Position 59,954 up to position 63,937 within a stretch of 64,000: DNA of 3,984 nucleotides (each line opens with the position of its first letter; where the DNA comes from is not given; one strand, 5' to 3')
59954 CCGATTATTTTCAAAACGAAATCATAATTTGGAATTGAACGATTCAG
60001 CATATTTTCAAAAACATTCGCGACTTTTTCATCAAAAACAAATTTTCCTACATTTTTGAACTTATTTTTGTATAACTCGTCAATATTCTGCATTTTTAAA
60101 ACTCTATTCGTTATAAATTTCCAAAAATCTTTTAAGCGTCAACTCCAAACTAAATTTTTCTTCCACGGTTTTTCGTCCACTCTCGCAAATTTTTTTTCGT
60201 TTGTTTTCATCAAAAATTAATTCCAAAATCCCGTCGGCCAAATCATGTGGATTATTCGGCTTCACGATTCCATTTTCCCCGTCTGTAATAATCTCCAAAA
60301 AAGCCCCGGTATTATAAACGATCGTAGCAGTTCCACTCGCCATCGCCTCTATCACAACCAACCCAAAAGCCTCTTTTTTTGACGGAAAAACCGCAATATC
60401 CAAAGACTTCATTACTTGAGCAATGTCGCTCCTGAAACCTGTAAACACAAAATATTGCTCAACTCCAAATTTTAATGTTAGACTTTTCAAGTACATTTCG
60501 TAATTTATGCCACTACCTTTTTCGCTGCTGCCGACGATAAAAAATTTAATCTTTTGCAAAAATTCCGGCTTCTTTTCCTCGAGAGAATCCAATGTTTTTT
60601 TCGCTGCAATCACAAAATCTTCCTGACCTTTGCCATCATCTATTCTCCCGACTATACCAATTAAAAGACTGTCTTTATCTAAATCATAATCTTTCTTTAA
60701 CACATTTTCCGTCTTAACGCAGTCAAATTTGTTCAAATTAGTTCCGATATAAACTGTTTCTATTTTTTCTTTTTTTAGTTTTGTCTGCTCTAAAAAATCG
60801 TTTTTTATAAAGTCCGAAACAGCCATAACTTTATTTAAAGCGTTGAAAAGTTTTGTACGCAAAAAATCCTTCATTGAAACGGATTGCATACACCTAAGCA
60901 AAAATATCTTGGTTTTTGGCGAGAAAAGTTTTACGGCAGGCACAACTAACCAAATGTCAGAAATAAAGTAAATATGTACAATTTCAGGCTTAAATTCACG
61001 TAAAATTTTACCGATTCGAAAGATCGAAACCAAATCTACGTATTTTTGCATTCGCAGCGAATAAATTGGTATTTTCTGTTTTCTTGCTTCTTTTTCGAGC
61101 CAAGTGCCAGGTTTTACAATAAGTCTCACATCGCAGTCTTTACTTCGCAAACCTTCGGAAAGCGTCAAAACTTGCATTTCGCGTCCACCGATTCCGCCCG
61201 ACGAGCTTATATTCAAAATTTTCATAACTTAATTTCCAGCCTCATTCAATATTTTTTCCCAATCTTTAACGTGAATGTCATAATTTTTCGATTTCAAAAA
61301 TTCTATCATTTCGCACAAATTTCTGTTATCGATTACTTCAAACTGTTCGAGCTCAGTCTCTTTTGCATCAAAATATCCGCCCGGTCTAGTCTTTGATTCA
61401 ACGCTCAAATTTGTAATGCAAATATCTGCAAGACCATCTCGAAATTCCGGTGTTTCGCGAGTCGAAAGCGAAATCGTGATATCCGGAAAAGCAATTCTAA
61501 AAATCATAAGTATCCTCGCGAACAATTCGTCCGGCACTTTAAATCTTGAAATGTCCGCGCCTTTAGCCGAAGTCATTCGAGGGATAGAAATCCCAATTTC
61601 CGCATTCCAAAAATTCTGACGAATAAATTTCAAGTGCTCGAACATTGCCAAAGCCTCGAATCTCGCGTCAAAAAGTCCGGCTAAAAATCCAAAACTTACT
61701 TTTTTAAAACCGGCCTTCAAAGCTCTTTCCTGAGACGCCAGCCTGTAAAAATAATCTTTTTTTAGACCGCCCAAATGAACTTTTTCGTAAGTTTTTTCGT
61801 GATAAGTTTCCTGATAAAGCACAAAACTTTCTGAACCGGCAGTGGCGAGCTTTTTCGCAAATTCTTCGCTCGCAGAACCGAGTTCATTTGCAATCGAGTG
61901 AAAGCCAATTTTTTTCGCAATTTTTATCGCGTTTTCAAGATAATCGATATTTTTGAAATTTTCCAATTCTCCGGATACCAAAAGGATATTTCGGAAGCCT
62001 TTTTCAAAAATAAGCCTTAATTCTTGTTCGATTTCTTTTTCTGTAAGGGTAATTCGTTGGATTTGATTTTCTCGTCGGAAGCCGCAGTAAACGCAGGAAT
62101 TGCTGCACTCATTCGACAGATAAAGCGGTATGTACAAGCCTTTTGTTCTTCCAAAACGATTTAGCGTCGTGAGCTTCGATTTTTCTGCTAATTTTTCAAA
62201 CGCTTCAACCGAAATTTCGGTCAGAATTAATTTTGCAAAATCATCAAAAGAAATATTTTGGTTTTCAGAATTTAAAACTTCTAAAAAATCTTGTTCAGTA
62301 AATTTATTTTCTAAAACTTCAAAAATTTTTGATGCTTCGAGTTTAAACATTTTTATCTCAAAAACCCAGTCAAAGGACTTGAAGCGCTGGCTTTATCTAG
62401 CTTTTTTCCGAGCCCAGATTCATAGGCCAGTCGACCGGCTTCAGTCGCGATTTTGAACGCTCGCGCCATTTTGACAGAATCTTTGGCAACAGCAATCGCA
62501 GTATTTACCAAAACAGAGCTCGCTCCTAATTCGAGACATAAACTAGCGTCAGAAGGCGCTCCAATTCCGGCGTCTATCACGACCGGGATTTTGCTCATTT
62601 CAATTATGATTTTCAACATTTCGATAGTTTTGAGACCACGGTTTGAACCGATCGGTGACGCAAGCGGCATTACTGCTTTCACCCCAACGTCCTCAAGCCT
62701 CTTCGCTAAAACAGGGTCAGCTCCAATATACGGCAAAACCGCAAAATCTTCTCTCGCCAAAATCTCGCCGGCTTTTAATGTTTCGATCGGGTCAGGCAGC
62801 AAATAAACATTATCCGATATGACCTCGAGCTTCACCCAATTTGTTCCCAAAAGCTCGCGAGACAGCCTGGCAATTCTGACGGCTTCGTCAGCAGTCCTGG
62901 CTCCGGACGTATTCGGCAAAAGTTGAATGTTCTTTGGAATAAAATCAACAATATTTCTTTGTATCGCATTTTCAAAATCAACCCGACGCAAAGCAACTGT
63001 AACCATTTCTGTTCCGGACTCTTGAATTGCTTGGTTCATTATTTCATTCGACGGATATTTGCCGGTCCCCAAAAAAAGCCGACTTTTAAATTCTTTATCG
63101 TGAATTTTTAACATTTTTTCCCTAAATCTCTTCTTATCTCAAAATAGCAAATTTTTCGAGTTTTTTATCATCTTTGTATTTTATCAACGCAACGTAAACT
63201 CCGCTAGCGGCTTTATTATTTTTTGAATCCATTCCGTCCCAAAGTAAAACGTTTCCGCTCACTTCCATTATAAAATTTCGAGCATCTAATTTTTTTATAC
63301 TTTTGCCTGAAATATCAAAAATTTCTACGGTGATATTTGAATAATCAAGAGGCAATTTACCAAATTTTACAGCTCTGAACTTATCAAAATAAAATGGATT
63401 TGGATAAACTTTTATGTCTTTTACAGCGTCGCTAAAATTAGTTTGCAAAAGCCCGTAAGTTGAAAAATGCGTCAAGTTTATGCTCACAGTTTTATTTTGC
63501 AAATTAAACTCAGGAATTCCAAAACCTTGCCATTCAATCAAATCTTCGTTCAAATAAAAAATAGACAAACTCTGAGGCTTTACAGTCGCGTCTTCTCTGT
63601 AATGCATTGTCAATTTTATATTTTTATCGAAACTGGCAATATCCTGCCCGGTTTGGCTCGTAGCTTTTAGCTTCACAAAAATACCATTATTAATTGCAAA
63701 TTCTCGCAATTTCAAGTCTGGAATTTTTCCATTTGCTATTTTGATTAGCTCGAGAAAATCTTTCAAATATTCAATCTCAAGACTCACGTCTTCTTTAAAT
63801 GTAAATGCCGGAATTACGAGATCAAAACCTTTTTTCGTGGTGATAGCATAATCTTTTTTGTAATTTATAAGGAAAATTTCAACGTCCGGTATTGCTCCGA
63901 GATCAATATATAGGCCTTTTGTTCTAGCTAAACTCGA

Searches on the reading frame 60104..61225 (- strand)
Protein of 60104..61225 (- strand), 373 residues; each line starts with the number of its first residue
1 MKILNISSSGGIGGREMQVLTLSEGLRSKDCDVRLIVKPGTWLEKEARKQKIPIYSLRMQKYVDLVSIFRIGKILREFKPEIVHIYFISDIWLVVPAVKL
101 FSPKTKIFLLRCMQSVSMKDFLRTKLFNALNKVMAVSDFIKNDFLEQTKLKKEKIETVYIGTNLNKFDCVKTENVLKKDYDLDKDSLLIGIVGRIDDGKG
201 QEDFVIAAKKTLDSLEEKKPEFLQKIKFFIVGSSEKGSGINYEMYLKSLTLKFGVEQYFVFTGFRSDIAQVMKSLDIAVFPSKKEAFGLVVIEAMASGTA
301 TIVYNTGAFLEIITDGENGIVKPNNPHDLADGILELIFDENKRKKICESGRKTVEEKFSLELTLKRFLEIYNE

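Call 47: search_protein_families(library=pfam, proteins=[window:60104-61225:-], max_evalue=0.01)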
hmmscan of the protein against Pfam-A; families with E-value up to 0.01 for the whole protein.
window:60104-61225:- (373 aa): 7 families
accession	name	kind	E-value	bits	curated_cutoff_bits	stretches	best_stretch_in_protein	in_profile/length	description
PF00534.26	Glycos_transf_1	-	4.6e-34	117.9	26.4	1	176-352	5-171/172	Glycosyl transferases group 1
PF13692.12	Glyco_trans_1_4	-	3e-27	96.1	27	1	188-337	3-140/142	Glycosyl transferases group 1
PF13439.12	Glyco_transf_4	-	1.9e-13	51.2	28.5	1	12-165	1-169/170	Glycosyltransferase Family 4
PF20706.3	GT4-conflict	-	1.6e-07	31.1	26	1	126-306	143-313/385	Family 4 Glycosyltransferase in conflict systems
PF13477.12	Glyco_trans_4_2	-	3.7e-06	27.6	23.4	1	19-98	13-93/139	Glycosyl transferase 4-like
PF13579.12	Glyco_trans_4_4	-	3.4e-05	24.7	29.7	1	13-100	1-92/158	Glycosyl transferase 4-like domain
PF13524.12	Glyco_trans_1_2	-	0.00031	21.1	25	1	227-368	16-143/144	Glycosyl transferase-like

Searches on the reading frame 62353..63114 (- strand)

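Call 47: search_protein_families(library=pfam, proteins=[window:62353-63114:-], max_evalue=0.01)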
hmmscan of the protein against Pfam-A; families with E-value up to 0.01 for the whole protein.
window:62353-63114:- (253 aa): 3 families
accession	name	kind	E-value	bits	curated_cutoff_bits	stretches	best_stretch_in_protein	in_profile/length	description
PF05690.20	ThiG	-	1.1e-107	359.4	23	1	3-247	1-247/247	Thiazole biosynthesis protein ThiG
PF00977.27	His_biosynth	-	6.3e-05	23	23.6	1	161-215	59-113/228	Histidine biosynthesis protein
PF03060.21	NMO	-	0.0083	16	28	0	132-214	157-232/331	Nitronate monooxygenase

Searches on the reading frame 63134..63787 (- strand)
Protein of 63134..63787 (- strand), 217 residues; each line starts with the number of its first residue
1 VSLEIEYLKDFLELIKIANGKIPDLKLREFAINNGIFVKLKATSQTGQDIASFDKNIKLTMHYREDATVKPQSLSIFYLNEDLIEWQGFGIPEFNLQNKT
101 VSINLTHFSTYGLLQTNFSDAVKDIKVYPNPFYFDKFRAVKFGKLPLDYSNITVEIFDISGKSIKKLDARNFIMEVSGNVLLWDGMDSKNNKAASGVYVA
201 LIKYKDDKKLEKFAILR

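Call 47: search_protein_families(library=pfam, proteins=[window:63134-63787:-], max_evalue=0.01)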
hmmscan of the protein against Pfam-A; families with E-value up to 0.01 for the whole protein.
window:63134-63787:- (217 aa): 3 families
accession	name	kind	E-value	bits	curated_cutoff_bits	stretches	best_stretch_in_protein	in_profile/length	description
PF13860.13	FlgD_ig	-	4.3e-05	23.8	27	1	143-204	15-75/79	FlgD Ig-like domain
PF13585.12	CHU_C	-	0.00084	19.9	27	1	148-211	25-79/86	CHU_C Type IX secretion signal domain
PF18962.6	Por_Secre_tail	-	0.0081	16.9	27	0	127-213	1-73/75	Secretion system C-terminal sorting domain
